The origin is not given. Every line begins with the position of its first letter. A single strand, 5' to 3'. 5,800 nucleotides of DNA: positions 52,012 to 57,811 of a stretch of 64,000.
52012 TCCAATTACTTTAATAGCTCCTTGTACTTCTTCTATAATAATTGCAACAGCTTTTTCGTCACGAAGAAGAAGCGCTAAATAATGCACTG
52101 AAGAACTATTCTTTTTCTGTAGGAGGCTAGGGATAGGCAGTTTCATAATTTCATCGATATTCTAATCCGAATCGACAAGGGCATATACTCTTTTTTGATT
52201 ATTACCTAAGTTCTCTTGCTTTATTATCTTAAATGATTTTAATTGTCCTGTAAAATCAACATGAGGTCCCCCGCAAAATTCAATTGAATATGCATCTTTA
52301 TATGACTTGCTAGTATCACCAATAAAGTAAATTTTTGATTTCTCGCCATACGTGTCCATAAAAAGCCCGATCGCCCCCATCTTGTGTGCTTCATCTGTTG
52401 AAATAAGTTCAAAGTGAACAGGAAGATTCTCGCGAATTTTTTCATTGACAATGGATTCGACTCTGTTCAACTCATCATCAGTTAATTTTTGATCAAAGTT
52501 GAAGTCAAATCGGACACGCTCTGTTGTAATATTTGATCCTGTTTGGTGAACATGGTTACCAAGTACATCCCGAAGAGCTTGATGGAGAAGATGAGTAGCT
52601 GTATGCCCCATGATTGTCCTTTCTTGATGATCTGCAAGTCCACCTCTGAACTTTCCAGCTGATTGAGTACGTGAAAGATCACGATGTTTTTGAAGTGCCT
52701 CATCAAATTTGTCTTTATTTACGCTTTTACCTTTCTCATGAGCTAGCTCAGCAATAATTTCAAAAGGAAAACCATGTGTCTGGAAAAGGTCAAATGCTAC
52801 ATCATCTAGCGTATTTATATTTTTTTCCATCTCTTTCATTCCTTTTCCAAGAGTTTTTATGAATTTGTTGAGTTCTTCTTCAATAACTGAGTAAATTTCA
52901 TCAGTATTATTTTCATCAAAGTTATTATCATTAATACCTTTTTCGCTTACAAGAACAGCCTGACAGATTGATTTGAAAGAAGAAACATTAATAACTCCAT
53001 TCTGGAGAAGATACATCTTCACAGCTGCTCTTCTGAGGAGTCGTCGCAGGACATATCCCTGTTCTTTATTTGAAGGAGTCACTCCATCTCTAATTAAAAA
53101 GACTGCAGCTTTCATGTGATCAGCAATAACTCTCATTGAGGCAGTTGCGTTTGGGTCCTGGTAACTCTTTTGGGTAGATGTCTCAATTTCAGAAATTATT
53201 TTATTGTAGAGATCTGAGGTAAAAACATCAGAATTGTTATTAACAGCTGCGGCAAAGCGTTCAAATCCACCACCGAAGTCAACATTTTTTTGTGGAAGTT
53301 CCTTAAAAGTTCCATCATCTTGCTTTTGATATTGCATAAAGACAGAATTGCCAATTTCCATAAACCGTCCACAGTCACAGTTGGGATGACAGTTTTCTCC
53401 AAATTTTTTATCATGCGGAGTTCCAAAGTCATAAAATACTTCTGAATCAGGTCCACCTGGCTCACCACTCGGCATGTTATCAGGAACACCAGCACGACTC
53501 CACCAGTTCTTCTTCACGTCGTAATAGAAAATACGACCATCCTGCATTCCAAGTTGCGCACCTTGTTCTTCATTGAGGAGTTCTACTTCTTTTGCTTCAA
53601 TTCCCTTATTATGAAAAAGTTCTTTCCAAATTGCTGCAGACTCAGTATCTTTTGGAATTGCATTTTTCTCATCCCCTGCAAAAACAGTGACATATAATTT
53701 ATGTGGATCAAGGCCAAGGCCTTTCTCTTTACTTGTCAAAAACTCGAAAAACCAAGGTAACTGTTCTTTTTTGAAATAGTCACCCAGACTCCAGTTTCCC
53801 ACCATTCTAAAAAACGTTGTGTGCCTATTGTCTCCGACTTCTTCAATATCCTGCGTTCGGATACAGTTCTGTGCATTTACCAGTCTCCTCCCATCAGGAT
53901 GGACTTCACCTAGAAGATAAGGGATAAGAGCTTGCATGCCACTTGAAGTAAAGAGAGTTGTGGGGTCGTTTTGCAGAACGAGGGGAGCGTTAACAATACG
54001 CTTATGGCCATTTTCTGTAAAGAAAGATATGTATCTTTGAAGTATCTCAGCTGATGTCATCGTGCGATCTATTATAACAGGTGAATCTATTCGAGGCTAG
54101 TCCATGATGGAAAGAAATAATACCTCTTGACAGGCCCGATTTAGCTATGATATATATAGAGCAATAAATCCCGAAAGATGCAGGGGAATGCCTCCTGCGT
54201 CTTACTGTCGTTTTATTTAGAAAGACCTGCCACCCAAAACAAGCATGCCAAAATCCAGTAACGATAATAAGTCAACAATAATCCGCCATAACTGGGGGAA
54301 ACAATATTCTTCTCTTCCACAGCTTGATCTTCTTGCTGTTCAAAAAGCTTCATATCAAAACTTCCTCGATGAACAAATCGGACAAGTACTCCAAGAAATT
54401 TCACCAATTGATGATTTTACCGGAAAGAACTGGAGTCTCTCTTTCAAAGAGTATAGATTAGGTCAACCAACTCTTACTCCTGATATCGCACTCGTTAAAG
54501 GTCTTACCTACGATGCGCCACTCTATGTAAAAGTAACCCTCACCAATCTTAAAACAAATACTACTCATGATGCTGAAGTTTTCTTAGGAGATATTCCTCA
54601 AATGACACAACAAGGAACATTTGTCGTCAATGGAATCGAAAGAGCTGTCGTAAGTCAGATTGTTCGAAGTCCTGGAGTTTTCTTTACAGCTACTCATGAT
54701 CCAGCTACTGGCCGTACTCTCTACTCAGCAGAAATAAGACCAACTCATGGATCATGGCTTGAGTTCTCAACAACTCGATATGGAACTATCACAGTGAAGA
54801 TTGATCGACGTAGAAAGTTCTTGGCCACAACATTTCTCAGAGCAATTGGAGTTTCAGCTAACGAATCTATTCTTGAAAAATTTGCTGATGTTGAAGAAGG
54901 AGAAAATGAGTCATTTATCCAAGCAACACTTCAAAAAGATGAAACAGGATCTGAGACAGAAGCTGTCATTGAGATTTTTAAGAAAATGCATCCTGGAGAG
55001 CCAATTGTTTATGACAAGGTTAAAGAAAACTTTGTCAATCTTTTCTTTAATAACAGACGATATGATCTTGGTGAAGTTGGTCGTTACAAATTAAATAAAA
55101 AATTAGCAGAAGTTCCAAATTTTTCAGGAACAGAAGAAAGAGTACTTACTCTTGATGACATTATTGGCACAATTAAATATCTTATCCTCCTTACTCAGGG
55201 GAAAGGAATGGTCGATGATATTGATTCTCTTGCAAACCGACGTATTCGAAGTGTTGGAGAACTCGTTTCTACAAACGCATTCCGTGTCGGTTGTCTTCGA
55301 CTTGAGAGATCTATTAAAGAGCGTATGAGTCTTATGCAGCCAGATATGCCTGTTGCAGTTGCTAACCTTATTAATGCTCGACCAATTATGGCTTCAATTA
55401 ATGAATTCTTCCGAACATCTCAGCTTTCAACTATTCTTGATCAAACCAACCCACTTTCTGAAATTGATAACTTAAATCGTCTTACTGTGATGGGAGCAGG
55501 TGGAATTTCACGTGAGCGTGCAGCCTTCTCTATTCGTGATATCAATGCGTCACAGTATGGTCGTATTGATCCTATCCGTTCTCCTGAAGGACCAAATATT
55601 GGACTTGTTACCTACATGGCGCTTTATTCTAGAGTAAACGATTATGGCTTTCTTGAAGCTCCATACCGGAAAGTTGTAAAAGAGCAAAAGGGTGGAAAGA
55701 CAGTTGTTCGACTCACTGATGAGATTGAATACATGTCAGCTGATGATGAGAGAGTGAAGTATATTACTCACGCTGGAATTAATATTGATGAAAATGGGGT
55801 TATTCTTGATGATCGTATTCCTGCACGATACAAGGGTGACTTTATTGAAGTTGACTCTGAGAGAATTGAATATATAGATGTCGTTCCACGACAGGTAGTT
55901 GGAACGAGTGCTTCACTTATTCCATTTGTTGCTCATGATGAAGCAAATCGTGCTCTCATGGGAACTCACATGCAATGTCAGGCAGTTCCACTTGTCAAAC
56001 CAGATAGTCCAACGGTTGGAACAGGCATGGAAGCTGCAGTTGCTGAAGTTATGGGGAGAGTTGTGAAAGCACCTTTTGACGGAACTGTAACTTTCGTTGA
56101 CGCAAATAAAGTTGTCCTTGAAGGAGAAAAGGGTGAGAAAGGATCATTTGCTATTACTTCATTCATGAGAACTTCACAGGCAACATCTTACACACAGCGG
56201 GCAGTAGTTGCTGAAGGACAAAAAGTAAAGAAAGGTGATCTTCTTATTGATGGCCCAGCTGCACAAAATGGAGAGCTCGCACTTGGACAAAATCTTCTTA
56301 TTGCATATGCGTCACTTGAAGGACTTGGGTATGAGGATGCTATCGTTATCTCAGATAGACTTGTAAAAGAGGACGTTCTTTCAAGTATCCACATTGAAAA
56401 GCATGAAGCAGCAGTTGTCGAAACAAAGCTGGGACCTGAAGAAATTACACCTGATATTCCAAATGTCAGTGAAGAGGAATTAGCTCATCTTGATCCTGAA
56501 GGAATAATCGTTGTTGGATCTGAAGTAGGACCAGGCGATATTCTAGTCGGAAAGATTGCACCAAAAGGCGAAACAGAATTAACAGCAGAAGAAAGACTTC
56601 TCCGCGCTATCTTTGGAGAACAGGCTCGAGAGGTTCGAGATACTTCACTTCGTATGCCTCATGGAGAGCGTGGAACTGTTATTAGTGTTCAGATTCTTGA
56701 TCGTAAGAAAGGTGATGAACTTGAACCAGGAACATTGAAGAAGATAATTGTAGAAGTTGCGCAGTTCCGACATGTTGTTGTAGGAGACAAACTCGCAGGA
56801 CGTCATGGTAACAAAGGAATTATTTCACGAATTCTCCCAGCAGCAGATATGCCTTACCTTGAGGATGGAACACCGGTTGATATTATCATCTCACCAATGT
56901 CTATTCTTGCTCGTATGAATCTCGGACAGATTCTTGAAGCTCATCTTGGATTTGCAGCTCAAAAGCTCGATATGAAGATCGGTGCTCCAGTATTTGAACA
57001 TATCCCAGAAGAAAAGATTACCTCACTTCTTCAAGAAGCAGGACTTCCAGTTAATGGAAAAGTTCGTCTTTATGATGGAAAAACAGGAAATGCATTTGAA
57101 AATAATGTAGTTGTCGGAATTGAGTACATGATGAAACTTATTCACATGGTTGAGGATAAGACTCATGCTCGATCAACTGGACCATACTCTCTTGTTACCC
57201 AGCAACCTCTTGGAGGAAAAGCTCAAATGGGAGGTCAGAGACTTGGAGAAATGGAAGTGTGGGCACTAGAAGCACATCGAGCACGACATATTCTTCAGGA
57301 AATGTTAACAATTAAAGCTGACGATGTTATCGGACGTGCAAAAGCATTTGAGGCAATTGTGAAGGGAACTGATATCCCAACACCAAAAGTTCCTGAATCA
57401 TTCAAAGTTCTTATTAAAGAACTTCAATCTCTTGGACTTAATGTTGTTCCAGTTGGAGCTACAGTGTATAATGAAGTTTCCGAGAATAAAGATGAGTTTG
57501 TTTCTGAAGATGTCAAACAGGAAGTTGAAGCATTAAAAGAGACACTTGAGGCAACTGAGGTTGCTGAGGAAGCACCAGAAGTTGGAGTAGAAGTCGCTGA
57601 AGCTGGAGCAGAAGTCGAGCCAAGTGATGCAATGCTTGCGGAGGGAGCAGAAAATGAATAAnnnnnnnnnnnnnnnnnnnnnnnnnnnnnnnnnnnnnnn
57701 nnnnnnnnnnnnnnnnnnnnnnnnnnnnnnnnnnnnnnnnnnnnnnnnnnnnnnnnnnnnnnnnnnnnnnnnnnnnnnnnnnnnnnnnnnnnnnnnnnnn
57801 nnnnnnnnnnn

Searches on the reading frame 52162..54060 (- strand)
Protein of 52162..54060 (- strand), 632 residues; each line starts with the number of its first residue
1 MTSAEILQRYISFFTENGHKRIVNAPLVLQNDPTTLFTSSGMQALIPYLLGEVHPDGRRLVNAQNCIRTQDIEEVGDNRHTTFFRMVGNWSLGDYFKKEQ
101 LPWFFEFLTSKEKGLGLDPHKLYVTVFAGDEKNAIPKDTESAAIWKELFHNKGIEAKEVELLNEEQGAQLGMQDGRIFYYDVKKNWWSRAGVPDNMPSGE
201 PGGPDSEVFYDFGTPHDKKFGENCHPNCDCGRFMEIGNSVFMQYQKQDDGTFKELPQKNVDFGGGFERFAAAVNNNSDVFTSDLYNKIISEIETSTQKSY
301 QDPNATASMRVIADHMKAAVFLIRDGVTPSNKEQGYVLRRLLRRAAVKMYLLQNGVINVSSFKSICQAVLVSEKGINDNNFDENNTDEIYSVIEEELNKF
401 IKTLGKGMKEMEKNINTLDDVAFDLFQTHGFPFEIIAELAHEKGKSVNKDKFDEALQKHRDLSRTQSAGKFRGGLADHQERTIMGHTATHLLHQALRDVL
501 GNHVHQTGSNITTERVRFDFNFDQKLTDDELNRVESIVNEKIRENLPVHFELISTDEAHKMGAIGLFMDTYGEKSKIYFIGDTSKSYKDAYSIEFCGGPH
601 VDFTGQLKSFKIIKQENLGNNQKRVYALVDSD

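Call 9: search_protein_families(library=pfam, proteins=[window:52162-54060:-], max_evalue=0.00001)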
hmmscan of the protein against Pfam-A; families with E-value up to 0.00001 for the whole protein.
window:52162-54060:- (632 aa): 2 families
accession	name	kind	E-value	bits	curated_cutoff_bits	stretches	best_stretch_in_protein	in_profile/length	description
PF01411.24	tRNA-synt_2c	-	1.7e-106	357.4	30.3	1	5-471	1-436/552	tRNA synthetases class II (A)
PF07973.19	tRNA_SAD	-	9.9e-11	41.9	24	1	577-626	3-44/44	Threonyl and Alanyl tRNA synthetase second additional domain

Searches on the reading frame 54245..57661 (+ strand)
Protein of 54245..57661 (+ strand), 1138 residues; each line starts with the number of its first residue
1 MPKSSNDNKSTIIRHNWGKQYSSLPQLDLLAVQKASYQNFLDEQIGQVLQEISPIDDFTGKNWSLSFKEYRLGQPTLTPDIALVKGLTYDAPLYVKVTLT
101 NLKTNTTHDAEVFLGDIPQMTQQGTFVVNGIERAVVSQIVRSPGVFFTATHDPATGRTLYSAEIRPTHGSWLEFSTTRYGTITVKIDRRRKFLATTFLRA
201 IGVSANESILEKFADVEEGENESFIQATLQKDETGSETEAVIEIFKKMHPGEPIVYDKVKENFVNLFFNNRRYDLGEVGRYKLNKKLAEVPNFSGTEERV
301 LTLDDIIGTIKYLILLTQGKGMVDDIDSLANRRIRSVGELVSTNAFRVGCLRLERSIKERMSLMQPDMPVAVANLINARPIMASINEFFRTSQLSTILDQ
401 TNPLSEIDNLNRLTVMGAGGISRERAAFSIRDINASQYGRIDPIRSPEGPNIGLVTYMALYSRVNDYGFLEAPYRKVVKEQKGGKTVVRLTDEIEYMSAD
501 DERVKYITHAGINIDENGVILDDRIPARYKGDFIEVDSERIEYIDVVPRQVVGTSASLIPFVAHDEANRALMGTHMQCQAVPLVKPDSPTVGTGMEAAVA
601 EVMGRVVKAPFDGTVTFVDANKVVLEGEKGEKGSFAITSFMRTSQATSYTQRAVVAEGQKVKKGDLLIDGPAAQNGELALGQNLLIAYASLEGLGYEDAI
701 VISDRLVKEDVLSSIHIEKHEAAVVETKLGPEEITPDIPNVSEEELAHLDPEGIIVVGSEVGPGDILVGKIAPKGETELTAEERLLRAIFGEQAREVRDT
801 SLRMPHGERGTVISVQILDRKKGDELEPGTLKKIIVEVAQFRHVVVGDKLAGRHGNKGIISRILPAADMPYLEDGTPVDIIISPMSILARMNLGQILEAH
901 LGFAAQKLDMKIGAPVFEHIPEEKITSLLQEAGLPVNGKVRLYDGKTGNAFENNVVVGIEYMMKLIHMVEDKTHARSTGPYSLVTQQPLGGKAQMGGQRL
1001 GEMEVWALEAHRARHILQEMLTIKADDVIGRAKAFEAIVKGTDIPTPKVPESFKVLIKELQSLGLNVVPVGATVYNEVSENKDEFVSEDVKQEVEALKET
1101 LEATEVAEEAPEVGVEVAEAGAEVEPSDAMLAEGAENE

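Call 9: search_protein_families(library=pfam, proteins=[window:54245-57661:+], max_evalue=0.00001)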
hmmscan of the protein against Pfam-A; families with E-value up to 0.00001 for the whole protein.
window:54245-57661:+ (1138 aa): 6 families
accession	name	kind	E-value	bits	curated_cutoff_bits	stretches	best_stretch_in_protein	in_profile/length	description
PF00562.33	RNA_pol_Rpb2_6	-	2.6e-114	382.7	23.4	1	611-994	4-373/373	RNA polymerase Rpb2, domain 6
PF04561.19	RNA_pol_Rpb2_2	-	7.8e-26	91.3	21.7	1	141-335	1-190/190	RNA polymerase Rpb2, domain 2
PF04560.25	RNA_pol_Rpb2_7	-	1.3e-22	80.4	32.1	1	996-1067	1-82/87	RNA polymerase Rpb2, domain 7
PF04565.21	RNA_pol_Rpb2_3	-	7.8e-20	71.3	21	1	397-464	2-68/68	RNA polymerase Rpb2, domain 3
PF10385.14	RNA_pol_Rpb2_45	-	1.9e-18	66.7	28.2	1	474-546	1-65/66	RNA polymerase beta subunit external 1 domain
PF04563.20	RNA_pol_Rpb2_1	-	2.1e-16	60.5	28.2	1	30-381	3-201/203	RNA polymerase beta subunit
